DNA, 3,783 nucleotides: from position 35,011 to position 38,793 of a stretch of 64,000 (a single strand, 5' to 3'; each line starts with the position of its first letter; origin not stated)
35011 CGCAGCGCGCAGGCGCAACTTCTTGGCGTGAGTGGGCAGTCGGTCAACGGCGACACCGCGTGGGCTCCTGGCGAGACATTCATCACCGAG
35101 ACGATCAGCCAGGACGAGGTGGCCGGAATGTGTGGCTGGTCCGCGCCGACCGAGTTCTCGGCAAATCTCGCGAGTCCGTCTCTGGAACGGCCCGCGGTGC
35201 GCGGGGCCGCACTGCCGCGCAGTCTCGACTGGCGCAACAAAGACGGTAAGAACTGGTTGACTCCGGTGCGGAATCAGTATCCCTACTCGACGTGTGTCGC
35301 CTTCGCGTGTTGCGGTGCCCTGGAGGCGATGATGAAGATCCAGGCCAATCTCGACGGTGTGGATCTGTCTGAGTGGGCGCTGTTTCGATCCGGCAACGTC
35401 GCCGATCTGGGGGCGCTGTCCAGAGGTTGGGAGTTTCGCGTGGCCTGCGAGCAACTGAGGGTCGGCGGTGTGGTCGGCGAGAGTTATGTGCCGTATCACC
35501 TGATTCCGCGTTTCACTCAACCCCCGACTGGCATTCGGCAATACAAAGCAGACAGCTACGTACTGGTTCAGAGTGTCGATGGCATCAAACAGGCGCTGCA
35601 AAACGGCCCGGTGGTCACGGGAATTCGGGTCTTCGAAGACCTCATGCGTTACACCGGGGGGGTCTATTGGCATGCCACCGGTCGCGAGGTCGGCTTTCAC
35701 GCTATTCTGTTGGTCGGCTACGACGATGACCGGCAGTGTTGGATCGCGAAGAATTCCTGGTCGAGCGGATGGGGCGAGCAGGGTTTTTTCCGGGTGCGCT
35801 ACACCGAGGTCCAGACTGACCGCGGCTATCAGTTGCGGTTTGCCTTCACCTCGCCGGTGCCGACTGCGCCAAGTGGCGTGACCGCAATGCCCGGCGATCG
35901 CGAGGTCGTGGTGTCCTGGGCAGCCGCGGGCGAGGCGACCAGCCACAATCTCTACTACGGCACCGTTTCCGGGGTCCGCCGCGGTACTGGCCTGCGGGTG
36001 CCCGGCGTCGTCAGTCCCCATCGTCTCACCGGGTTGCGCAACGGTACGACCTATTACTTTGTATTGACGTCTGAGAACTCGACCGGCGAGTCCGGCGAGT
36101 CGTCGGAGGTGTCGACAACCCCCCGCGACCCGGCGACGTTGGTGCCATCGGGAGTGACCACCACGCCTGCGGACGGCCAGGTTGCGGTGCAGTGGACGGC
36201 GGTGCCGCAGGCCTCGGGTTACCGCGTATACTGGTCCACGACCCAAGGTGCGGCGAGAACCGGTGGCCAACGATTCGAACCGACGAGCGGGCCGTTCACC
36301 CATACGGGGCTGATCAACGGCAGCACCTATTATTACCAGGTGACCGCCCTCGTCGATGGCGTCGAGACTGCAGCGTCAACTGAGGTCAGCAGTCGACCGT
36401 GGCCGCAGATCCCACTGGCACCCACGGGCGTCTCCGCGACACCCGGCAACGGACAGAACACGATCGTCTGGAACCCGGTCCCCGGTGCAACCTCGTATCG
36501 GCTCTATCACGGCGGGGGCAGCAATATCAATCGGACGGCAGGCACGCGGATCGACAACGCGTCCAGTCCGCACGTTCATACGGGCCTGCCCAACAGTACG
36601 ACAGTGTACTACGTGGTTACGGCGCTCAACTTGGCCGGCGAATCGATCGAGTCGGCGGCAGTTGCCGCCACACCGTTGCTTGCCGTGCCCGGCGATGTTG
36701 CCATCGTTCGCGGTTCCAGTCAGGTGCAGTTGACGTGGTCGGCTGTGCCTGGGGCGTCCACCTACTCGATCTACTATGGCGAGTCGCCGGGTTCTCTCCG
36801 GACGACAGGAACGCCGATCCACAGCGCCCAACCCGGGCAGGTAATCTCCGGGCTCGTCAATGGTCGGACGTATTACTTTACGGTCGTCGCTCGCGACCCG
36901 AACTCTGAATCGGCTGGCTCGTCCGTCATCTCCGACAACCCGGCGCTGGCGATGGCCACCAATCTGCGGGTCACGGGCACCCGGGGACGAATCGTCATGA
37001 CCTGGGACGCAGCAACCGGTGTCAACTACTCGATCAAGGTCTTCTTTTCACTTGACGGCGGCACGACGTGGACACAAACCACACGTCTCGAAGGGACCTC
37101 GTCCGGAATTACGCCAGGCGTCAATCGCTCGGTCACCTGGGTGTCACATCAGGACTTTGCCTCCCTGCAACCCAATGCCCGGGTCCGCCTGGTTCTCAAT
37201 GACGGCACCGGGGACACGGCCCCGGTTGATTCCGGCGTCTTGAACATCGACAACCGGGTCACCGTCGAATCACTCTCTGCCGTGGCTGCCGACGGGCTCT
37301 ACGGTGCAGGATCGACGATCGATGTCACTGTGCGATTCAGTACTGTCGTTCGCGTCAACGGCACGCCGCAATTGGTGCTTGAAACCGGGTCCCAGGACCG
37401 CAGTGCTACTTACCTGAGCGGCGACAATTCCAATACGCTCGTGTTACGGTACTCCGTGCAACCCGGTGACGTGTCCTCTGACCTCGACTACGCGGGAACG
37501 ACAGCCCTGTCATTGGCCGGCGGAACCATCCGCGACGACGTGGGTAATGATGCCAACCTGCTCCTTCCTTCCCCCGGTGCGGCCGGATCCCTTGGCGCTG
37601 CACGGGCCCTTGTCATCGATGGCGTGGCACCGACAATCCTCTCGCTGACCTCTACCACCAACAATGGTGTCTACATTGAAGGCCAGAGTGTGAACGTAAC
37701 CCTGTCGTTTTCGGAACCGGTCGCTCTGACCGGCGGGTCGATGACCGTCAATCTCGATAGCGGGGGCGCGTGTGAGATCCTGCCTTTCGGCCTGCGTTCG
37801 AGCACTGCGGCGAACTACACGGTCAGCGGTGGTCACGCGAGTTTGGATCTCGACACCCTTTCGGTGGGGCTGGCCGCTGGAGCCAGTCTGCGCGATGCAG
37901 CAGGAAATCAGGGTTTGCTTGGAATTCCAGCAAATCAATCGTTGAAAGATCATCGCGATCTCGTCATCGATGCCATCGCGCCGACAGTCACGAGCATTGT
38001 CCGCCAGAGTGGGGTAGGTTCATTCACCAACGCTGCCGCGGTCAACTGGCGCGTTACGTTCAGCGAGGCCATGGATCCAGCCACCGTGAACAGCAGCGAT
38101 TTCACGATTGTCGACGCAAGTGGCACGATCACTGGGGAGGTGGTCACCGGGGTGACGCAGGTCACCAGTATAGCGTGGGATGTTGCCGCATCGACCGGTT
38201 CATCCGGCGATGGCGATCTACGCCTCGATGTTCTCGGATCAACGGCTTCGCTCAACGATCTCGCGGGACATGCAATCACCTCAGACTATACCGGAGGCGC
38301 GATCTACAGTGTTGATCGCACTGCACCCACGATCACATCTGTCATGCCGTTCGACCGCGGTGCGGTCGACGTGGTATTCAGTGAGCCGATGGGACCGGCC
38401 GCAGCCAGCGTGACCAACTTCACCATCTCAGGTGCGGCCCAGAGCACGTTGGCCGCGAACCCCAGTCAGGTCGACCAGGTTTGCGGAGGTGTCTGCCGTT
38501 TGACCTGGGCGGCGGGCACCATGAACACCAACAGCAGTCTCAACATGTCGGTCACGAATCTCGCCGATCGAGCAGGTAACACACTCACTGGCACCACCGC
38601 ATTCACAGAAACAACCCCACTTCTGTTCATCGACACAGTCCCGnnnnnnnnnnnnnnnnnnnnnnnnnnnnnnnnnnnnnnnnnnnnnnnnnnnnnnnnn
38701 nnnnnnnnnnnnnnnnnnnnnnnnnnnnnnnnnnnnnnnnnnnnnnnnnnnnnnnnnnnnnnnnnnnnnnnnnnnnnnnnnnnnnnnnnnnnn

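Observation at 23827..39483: Three tandem, divergent paralogs of a ~1720-1735-residue lipoprotein combining a papain-like C1 peptidase, FN3 and Ig repeats, one BNR Asp-box and a C-terminal FGE/SUMF1-type domain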

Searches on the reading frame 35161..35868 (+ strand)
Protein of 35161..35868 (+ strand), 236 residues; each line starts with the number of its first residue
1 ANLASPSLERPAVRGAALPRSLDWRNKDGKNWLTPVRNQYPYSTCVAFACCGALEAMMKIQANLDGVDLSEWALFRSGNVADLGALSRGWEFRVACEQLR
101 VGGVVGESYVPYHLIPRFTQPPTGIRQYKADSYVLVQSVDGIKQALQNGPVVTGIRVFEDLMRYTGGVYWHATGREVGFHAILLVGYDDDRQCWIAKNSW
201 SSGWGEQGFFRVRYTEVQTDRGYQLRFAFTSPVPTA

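Call 12: search_solved_structures(query=window:35161-35868:+, max_evalue=0.001, show_alignments=3)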
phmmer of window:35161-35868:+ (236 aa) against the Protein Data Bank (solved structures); distinct sequences matched with E-value up to 0.001: 174 (the best 60 are shown).
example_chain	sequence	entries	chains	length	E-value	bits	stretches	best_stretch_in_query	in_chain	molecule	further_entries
1jqp_A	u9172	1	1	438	3.5e-26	95.3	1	16-214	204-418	dipeptidyl peptidase I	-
3pdf_A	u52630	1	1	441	4.3e-25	91.8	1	17-214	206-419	Dipeptidyl peptidase 1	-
3qj3_A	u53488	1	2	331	3.3e-19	72.5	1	17-213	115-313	Cathepsin L-like protein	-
8jcq_A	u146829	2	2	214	1.6e-18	70.3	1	18-214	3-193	Procerain | Procerain, Calotropain FI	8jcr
4yyq_A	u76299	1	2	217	3.3e-18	69.2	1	18-217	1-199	Ficin isoform A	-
1cqd_A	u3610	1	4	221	4.6e-17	65.5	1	18-215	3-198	PROTEIN (PROTEASE II)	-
8r78_A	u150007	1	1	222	5.8e-17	65.1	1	18-214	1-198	Ficin 3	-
8pi3_A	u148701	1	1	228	7.6e-17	64.8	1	18-213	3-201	Cathepsin S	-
6u7d_A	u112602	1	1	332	1e-16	64.3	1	15-213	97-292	FBSB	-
2p7u_A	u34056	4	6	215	1.1e-16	64.2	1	19-213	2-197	Cysteine protease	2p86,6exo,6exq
3qsd_A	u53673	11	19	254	1.2e-16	64.1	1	131-212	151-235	Cathepsin B-like peptidase (C01 family)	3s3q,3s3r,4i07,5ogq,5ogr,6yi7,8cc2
6ex8_A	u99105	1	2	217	1.3e-16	64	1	19-213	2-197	Cysteine protease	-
8rnd_A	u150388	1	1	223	1.3e-16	64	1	17-213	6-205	Cathepsin S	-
8r76_A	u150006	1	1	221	1.3e-16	64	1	18-216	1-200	Ficin 1b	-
4i05_A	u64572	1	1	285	1.3e-16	64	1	131-212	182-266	Cathepsin B-like peptidase (C01 family)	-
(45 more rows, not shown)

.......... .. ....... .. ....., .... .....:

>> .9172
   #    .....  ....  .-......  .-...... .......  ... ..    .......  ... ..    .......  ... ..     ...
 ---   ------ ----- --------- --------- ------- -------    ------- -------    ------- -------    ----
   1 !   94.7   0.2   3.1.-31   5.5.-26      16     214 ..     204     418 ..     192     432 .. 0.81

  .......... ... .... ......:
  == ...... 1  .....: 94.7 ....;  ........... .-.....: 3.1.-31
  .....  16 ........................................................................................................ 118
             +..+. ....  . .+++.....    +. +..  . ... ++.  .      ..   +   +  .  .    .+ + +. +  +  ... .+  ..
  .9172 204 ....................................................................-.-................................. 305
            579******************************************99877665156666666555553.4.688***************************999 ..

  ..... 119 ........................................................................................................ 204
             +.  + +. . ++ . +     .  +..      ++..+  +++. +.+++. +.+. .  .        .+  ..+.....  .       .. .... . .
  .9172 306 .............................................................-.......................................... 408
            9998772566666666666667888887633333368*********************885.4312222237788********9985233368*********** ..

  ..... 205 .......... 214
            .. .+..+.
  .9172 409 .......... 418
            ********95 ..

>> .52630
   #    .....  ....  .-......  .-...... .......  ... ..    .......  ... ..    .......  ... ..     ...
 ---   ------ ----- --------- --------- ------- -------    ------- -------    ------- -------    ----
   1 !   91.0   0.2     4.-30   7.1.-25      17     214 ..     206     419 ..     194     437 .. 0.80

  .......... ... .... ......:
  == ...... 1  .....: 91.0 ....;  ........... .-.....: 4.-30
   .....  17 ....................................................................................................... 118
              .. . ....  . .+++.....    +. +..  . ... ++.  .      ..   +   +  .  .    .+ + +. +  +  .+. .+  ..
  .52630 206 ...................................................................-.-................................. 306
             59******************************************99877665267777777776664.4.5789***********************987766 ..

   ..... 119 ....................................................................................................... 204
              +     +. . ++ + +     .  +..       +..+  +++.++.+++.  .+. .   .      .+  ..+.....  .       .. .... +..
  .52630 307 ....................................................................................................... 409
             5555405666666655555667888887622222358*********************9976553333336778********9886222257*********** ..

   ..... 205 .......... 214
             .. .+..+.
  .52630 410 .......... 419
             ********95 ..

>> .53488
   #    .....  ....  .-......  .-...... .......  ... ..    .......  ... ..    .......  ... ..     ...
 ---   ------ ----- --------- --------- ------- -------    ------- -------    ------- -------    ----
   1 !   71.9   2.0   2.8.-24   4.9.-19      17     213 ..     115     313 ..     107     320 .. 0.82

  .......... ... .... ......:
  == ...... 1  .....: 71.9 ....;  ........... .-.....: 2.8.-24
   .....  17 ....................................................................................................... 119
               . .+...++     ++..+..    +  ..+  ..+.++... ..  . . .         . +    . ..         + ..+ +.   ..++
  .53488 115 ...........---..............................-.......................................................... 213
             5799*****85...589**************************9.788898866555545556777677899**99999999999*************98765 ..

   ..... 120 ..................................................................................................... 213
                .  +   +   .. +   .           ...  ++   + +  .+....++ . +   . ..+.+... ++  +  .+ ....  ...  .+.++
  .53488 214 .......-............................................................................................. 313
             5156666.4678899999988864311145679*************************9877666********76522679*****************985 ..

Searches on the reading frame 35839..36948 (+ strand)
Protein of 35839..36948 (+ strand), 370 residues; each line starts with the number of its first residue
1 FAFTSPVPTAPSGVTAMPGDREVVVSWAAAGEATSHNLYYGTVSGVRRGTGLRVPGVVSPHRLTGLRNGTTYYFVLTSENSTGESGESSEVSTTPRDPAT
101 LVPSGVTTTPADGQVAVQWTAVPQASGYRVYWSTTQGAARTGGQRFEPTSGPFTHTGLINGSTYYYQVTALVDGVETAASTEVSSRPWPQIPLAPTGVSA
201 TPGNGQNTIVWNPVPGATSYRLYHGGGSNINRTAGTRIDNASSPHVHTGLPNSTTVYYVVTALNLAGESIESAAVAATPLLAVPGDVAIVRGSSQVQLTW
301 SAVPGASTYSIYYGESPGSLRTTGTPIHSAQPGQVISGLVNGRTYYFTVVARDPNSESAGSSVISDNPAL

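Call 59: search_protein_families(library=pfam, proteins=[window:35839-36948:+], max_evalue=1)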
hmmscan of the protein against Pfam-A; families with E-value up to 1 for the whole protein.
window:35839-36948:+ (370 aa): 9 families
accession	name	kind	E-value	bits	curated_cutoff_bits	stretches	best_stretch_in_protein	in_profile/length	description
PF00041.27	fn3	-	3.7e-17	62.7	25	3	10-93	2-83/84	Fibronectin type III domain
PF16656.11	Pur_ac_phosph_N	-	2.7e-07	31.5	30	2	20-87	12-84/93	Purple acid Phosphatase, N-terminal domain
PF16655.11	PhoD_N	-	0.00016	22.5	30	0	149-172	57-78/90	PhoD-like phosphatase, N-terminal domain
PF25059.1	FN3_DSCAM-DSCAML_C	-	0.003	18.3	39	1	62-103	48-89/89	DSCAM/DSCAML C-terminal Fn3-like domain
PF21910.2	GH85_C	-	0.0053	17.6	27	0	295-316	18-39/95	GH85 endohexosaminidases, C-terminal domain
PF25300.1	Fn3_Dep-1_3rd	-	0.0063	16.8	26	1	292-359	9-79/85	Dep-1 third Fn3-like domain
PF24489.1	Ig_J_second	-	0.058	13.9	27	0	65-86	64-85/105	Tip attachment protein J second Ig-like domain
PF10179.15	NDNF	-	0.15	12.6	27.3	0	334-356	91-113/127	Neuron-derived neurotrophic factor, first Fn(III) domain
PF18370.7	RGI_lyase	-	0.19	12.5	27.8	0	164-184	64-84/86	Rhamnogalacturonan I lyases beta-sheet domain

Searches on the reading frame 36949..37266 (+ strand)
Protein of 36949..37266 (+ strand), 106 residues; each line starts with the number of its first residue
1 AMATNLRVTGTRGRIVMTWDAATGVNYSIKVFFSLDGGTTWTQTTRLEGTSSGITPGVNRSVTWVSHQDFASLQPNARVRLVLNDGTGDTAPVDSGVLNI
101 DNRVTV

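Call 59: search_protein_families(library=pfam, proteins=[window:36949-37266:+], max_evalue=1)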
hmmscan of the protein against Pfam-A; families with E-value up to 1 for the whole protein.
window:36949-37266:+ (106 aa): 1 family
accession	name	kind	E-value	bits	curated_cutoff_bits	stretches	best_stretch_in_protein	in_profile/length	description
PF02012.26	BNR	-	0.14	12.6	27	1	32-42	1-11/12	BNR/Asp-box repeat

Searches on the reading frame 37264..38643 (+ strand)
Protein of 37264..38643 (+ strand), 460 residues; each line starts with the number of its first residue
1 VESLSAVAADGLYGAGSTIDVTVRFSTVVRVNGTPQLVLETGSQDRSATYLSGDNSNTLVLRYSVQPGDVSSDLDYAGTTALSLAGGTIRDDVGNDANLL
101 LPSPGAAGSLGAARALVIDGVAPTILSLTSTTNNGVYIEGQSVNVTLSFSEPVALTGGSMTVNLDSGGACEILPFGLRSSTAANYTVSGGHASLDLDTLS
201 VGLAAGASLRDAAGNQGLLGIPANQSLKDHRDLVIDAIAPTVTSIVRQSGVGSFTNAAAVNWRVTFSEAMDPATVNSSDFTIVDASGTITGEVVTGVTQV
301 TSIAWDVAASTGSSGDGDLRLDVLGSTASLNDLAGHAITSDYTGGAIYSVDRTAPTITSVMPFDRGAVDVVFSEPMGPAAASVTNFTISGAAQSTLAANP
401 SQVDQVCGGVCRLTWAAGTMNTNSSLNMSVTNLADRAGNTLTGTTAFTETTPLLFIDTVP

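Call 59: search_protein_families(library=pfam, proteins=[window:37264-38643:+], max_evalue=1)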
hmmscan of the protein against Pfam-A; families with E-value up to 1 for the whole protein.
window:37264-38643:+ (460 aa): 1 family
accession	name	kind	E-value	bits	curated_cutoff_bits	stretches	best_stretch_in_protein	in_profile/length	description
PF13205.12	Big_5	-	9.4e-09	36.4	23.6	2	236-297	1-57/105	Bacterial Ig-like domain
